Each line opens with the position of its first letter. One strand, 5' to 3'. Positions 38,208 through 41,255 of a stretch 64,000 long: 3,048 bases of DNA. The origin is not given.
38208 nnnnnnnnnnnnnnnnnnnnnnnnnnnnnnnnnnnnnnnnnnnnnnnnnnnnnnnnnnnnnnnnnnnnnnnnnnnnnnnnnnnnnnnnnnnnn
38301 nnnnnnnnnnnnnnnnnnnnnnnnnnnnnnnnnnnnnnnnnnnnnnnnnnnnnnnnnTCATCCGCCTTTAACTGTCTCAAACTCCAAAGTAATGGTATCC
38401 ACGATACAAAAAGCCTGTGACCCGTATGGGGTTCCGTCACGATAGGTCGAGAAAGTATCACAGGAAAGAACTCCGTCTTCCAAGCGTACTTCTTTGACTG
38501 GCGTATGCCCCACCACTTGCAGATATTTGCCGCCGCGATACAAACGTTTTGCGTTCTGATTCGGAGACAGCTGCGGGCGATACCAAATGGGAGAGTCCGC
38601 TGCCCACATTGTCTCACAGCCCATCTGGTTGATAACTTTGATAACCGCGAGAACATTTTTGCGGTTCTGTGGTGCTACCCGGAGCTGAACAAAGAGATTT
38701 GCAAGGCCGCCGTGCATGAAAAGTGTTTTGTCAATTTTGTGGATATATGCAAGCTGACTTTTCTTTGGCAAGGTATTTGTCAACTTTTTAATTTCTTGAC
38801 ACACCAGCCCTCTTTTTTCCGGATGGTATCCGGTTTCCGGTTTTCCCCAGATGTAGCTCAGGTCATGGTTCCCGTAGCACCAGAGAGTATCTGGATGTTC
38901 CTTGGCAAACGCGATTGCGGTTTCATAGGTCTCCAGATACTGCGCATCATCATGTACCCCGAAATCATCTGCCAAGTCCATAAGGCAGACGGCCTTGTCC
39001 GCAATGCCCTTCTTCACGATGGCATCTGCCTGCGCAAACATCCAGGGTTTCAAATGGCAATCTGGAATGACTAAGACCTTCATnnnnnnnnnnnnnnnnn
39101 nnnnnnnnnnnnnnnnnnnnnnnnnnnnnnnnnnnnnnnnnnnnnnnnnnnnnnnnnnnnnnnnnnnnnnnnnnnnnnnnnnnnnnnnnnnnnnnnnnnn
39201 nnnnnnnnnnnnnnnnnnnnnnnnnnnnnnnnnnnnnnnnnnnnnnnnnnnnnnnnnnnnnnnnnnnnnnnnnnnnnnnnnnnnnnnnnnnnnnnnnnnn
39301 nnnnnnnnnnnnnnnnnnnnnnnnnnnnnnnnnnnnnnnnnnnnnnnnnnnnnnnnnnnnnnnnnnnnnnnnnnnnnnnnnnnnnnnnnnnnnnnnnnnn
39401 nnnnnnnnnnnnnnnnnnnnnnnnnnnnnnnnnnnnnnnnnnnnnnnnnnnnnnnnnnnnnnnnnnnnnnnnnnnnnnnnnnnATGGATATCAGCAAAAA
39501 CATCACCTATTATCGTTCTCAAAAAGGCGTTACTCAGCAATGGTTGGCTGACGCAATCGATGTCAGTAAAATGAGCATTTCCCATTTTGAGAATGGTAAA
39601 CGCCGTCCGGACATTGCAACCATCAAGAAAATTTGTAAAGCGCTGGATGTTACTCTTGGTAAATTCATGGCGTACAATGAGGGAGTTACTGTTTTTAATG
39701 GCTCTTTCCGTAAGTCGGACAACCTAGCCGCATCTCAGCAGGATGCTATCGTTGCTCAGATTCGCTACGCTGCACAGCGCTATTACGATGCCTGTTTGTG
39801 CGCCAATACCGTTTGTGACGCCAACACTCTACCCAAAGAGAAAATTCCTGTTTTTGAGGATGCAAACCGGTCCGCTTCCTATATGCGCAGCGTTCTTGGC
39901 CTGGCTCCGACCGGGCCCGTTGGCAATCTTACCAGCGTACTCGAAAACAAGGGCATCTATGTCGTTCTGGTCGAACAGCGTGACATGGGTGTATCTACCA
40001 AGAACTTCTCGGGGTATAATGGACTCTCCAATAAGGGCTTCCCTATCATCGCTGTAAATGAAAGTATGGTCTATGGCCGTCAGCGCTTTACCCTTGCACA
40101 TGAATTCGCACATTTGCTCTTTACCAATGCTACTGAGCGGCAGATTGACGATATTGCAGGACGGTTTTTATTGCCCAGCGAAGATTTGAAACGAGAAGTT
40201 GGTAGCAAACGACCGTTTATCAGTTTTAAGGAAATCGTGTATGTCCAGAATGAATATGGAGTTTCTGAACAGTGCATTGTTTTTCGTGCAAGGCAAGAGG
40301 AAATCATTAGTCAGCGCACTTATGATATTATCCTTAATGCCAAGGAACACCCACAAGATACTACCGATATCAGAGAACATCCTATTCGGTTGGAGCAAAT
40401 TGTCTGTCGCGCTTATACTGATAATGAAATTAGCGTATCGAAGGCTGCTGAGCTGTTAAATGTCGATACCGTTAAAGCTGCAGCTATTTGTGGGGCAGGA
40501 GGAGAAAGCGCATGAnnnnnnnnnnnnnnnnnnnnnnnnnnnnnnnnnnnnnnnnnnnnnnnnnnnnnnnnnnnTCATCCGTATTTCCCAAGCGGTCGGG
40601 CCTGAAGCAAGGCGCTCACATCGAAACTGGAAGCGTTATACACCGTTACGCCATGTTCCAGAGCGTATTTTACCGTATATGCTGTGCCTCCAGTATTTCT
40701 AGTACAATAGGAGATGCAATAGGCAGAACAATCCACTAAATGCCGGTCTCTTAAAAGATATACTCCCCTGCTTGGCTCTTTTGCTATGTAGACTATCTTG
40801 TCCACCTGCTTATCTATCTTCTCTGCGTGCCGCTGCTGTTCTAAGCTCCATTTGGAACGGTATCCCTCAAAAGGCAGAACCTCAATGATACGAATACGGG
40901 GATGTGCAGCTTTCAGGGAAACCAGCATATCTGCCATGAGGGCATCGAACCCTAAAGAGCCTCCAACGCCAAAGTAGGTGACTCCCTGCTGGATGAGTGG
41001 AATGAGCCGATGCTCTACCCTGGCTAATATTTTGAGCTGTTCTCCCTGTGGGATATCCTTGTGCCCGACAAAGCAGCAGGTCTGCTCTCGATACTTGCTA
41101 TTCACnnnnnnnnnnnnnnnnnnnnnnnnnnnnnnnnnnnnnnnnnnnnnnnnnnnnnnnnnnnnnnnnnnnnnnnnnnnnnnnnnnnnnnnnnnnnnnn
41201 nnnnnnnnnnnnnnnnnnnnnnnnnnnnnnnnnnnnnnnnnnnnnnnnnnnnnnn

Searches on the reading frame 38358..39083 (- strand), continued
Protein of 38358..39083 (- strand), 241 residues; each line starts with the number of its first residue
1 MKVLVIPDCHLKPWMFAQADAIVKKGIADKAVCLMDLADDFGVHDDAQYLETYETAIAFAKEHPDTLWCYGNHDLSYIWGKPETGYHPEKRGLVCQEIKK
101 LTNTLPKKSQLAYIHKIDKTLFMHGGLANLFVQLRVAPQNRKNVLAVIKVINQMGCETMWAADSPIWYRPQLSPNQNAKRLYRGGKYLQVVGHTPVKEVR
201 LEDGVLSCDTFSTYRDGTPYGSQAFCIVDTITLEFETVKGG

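Call 59: fold_search(model_id=the predicted structure, library=pdb)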
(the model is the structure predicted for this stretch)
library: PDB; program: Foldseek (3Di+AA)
matches with E <= 10: 733; with E <= 0.001: 18
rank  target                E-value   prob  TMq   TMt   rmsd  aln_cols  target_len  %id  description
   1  1v73                  4.7e-08  1.00  0.63  0.47   6.7       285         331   17  Crystal Structure of Cold-Active Protein-Tyrosine Phosphatase of a Psychrophile Shewanella SP. (released 2005-03-01)
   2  2zbm                  1.7e-07  1.00  0.61  0.46   7.5       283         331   16  Crystal Structure of I115M Mutant Cold-Active Protein Tyrosine Phosphatase (released 2008-07-29)
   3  2z72                  7.8e-07  1.00  0.58  0.44   7.7       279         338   16  New Structure Of Cold-Active Protein Tyrosine Phosphatase At 1.1 Angstrom (released 2008-07-29)
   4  4j6o_A                4.7e-05  1.00  0.54  0.50   7.6       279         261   15  Crystal Structure of the Phosphatase Domain of C. thermocellum (Bacterial) PnkP (released 2013-04-10)
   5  1s3l_A                5.6e-05  1.00  0.46  0.63   5.6       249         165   14  Structural and Functional Characterization of a Novel Archaeal Phosphodiesterase (released 2004-08-10)
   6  1g5b_B                7.6e-05  1.00  0.50  0.54   7.0       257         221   17  BACTERIOPHAGE LAMBDA SER/THR PROTEIN PHOSPHATASE (released 2001-03-07)
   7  2yvt                  9.7e-05  1.00  0.42  0.40  10.5       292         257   10  Crystal structure of aq_1956 (released 2007-10-16)
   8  7qwj                  2.3e-04  1.00  0.53  0.45   6.2       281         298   17  Crystal structure of Glc7 phosphatase (released 2023-02-01)
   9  3rqz_C                2.4e-04  1.00  0.46  0.45   6.8       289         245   13  Crystal structure of metallophosphoesterase from Sphaerobacter thermophilus (released 2011-05-18)
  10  5jpe_A                2.9e-04  1.00  0.52  0.43   6.7       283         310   16  Yeast-specific serine/threonine protein phosphatase (PPZ1) of Candida albicans (released 2016-08-31)
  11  1it6_A                3.1e-04  1.00  0.54  0.46   6.1       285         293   16  CRYSTAL STRUCTURE OF THE COMPLEX BETWEEN CALYCULIN A AND THE CATALYTIC SUBUNIT OF PROTEIN PHOSPHATASE 1 (released 2002-05-22)
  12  9gsu_A                3.5e-04  1.00  0.56  0.47   7.3       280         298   16  Structure of PP1-Neurabin bound to 4E-BP1. (released 2025-06-18)
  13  6czo_A                3.9e-04  1.00  0.46  0.40   7.2       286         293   14  The KNL1-PP1 Holoenzyme (released 2019-01-23)
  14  3rqz_A                6.0e-04  1.00  0.45  0.44   6.9       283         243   12  Crystal structure of metallophosphoesterase from Sphaerobacter thermophilus (released 2011-05-18)
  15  3e0j_C                6.0e-04  0.98  0.41  0.26  11.8       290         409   13  X-ray structure of the complex of regulatory subunits of human DNA polymerase delta (released 2008-12-16)
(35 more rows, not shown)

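Call 60: search_protein_families(library=pfam, proteins=[L105:5984-6976:+, L105:6984-8009:+, L116:938-2524:+, L116:2528-3730:+, L016:4431-4994:+], max_evalue=0.001)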
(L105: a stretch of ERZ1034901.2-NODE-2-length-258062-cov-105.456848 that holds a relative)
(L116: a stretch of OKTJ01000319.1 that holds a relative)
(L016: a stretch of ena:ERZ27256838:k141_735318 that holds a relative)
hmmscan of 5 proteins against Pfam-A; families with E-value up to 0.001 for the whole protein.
L105:5984-6976:+ (331 aa): 0 families

L105:6984-8009:+ (342 aa): 1 family
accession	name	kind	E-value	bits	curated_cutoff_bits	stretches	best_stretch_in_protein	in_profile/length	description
PF07669.17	Eco57I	-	2.8e-15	57.3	25.3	1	1-78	73-166/171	Eco57I restriction-modification methylase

L116:938-2524:+ (529 aa): 3 families
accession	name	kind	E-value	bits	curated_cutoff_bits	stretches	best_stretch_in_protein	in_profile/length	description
PF02384.22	N6_Mtase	-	2.9e-55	188.2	20.4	1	175-490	3-305/311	N-6 DNA Methylase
PF12161.14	HsdM_N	-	5.7e-07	30.7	24.5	1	3-93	1-98/135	HsdM N-terminal domain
PF07669.17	Eco57I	-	0.00015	22.4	25.3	1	308-392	79-171/171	Eco57I restriction-modification methylase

L116:2528-3730:+ (401 aa): 1 family
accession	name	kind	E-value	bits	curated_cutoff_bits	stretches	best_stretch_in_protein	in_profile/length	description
PF01420.25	Methylase_S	-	2.7e-13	50.9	22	1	73-253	4-167/168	Type I restriction modification DNA specificity domain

L016:4431-4994:+ (188 aa): 1 family
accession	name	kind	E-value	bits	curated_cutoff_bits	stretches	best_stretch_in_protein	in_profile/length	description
PF20408.4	Abhydrolase_11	-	0.0001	22.6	27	0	6-165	6-170/193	Alpha/beta hydrolase domain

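Call 74: search_protein_families(library=pfam, proteins=[L177:3810-4847:+, L147:45-629:+, L161:3988-4293:+, L177:879-2060:+, L159:6264-7523:+], max_evalue=0.001)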
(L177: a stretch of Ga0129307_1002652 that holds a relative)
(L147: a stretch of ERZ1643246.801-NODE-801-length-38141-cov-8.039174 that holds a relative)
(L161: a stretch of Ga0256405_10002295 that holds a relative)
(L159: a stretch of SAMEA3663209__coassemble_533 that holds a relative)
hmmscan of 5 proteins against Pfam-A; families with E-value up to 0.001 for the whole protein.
L177:3810-4847:+ (346 aa): 2 families
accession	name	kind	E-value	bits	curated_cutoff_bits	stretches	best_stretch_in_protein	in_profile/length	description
PF21189.3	PHA02142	-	1.1e-35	122.4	27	1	4-97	1-92/92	PHA02142 OB-fold domain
PF09414.15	RNA_ligase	-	6e-15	56.2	27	1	164-323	2-161/171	RNA ligase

L147:45-629:+ (195 aa): 2 families
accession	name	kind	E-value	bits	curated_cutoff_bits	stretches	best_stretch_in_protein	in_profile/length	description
PF00149.33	Metallophos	-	5.3e-07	30.7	21.5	1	15-138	16-131/191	Calcineurin-like phosphoesterase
PF12850.12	Metallophos_2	-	7.4e-07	29.7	27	1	17-128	16-121/154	Calcineurin-like phosphoesterase superfamily domain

L161:3988-4293:+ (102 aa): 1 family
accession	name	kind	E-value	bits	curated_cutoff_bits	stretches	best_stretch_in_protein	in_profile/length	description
PF01381.28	HTH_3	-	9.7e-06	26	23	1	37-68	23-54/55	Helix-turn-helix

L177:879-2060:+ (394 aa): 0 families

L159:6264-7523:+ (420 aa): 2 families
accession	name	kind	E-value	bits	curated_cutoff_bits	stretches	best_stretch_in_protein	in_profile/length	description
PF07804.18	HipA_C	-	1.1e-48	166.2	30.5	1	180-393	1-213/213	HipA-like C-terminal domain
PF13657.11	Couple_hipA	-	6.7e-05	23.8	22.5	1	20-95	9-76/99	HipA N-terminal domain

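Call 79: search_protein_families(library=pfam, proteins=[L108:3087-3593:-, L105:5984-6976:+], max_evalue=0.5)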
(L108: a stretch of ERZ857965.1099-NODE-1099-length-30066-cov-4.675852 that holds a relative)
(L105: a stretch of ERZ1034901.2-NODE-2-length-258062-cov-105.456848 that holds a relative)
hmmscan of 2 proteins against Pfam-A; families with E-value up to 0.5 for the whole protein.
L108:3087-3593:- (168 aa): 3 families
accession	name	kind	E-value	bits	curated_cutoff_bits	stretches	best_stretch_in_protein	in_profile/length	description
PF01850.27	PIN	-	1.2e-08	36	23.6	1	13-115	4-119/120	PIN domain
PF18478.7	PIN_10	-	0.11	13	26.2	1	95-126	47-79/84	PIN like domain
PF18480.7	DUF5615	-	0.14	12.5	23.8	1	70-146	19-92/110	Domain of unknown function (DUF5615)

L105:5984-6976:+ (331 aa): 0 families

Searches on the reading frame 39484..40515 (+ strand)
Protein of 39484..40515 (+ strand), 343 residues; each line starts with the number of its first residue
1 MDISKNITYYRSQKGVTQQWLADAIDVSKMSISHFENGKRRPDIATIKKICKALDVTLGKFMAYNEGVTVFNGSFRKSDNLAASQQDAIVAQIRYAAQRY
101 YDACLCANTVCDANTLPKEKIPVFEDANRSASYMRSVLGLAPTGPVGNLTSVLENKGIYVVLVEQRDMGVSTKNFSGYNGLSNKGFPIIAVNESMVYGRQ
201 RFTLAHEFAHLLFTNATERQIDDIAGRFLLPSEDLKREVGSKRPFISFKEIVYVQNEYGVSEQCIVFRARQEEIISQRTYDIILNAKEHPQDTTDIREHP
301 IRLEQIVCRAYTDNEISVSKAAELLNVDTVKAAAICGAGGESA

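Call 3: search_protein_families(library=pfam, proteins=[window:39484-40515:+], max_evalue=0.01)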
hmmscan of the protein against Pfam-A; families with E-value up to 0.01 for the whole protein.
window:39484-40515:+ (343 aa): 5 families
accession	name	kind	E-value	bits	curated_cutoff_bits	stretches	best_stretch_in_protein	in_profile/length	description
PF01381.28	HTH_3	-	8.7e-14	51.7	23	1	10-60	4-54/55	Helix-turn-helix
PF06114.19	Peptidase_M78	-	5.3e-11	42.8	22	1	163-269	8-122/123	IrrE N-terminal-like domain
PF13560.12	HTH_31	-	3.2e-09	37.4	27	1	10-57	9-57/64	Helix-turn-helix domain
PF12844.13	HTH_19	-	3e-08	33.9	30.2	1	8-62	5-59/64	Helix-turn-helix domain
PF13443.12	HTH_26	-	4.3e-08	33.7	22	1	8-65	3-61/63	Cro/C1-type HTH DNA-binding domain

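Call 4: search_protein_families(library=ncbifam, proteins=[window:39484-40515:+], max_evalue=0.01)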
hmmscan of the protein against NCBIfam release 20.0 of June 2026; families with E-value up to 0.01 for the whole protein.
window:39484-40515:+ (343 aa): 15 families
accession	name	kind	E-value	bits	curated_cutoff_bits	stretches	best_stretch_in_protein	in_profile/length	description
NF052239.1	antitox_spr1629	equivalog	5.2e-19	68.6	335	1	3-282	3-303/377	spr1629 family repressor/antitoxin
NF041951.1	phage_RstR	subfamily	1.1e-12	48.1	80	1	1-90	1-93/108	RstR family transcriptional repressor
TIGR03070.1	couple_hipB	subfamily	1.8e-11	43.8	71.65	1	2-58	2-58/58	type II toxin-antitoxin system Y4mF family antitoxin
TIGR00270.2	TIGR00270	equivalog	2.6e-07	30.6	110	1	5-59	78-132/159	multiprotein bridging factor aMBF1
NF007408.0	PRK09943.1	equivalog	7.4e-06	25.6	211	1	4-66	9-71/185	HTH-type transcriptional regulator PuuR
NF046032.1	TransRegSlrRBacil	equivalog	7.5e-06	26.1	250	1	3-61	2-61/149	HTH-type transcriptional regulator SlrR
NF007271.0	PRK09726.1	equivalog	8.1e-06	25.7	79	1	6-59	16-69/88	type II toxin-antitoxin system antitoxin HipB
NF047948.1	male_kill_WMK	equivalog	3.4e-05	23.4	300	1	2-63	5-66/300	WO male-killing family protein Wmk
NF041575.1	antitoxPezA_Strep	equivalog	0.00011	22.3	290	1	3-57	2-56/158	type II toxin-antitoxin system antitoxin PezA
NF006015.0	PRK08154.1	subfamily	0.00013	21.2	204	1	4-66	32-94/314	anaerobic benzoate catabolism transcriptional regulator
NF010465.0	PRK13890.1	equivalog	0.00023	21.3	96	1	6-61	9-64/121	conjugal transfer protein TrbA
TIGR03830.1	CxxCG_CxxCG_HTH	subfamily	0.00026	20.8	61.8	1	4-48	67-111/127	type II TA system antitoxin MqsA family protein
NF007257.0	PRK09706.1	subfamily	0.0008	19.2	101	1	3-56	6-59/135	transcriptional repressor DicA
NF041677.1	trans_regClgR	equivalog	0.0024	17.9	170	1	10-63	16-69/113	transcriptional regulator ClgR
NF003162.0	PRK04140.1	equivalog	0.0082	15.2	263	0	6-62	130-186/317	transcriptional regulator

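Call 5: search_protein_families(library=padloc, proteins=[window:39484-40515:+], max_evalue=0.01)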
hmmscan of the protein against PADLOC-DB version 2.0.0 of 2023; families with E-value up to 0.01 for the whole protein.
window:39484-40515:+ (343 aa): 22 families
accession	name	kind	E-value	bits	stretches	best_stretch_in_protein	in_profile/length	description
PDLC03949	RmrA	-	2.2e-32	110.3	1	5-328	5-325/363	-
PDLC03953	RmrA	-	3.3e-28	97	1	9-329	12-343/373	-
PDLC03944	RmrA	-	1.4e-26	91.5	1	11-285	15-296/384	-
PDLC03951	RmrA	-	9.6e-25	85.4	1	6-281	12-294/400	-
PDLC03952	RmrA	-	1.2e-24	84.9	1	7-280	27-310/395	-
PDLC03947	RmrA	-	1.5e-24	84.5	1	7-328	16-353/383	-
PDLC03954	RmrA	-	8e-24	82.3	1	5-279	13-297/380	-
PDLC03955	RmrA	-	6e-23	79.7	1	7-334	25-355/371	-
PDLC03946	RmrA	-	1.9e-22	77.5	1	5-283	5-278/357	-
PDLC03948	RmrA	-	4.9e-22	76.4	1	11-338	17-362/397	-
PDLC03943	RmrA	-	9e-21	72.3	1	10-291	10-292/370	-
PDLC03945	RmrA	-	1.8e-19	68.1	1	3-308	3-336/394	-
PDLC03950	RmrA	-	2.3e-14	51.2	1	11-224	11-233/369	-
PDLC02926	HTH_VI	-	2.1e-13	48.3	1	3-77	2-75/92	-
PDLC03956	RmrA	-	3.9e-13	47.2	1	11-279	17-293/399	-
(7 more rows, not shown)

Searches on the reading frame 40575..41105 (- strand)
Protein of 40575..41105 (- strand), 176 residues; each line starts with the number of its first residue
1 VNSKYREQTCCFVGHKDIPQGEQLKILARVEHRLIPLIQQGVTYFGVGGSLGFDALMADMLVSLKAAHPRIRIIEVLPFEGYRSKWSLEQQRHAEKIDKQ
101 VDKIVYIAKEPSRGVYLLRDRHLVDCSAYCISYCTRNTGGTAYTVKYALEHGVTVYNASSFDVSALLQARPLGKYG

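Call 3: search_protein_families(library=pfam, proteins=[window:40575-41105:-], max_evalue=0.01)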
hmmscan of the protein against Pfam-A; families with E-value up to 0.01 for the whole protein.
window:40575-41105:- (176 aa): 1 family
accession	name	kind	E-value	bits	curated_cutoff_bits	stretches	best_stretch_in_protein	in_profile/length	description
PF06908.16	YpsA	-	5.6e-15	56.2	27.7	1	26-149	24-150/168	YspA SLOG family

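Call 4: search_protein_families(library=ncbifam, proteins=[window:40575-41105:-], max_evalue=0.01)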
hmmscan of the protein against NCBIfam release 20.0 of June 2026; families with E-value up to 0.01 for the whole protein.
window:40575-41105:- (176 aa): 1 family
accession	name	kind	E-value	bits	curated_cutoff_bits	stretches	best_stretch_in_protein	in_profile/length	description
NF010181.0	PRK13660.1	equivalog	6.5e-12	45.8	165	1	28-166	29-171/182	hypothetical protein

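Call 5: search_protein_families(library=padloc, proteins=[window:40575-41105:-], max_evalue=0.01)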
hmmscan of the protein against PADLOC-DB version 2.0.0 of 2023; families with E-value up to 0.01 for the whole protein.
window:40575-41105:- (176 aa): 1 family
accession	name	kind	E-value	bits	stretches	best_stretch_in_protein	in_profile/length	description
PDLC03961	ShosA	-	0.0042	14.4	1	107-159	207-259/303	-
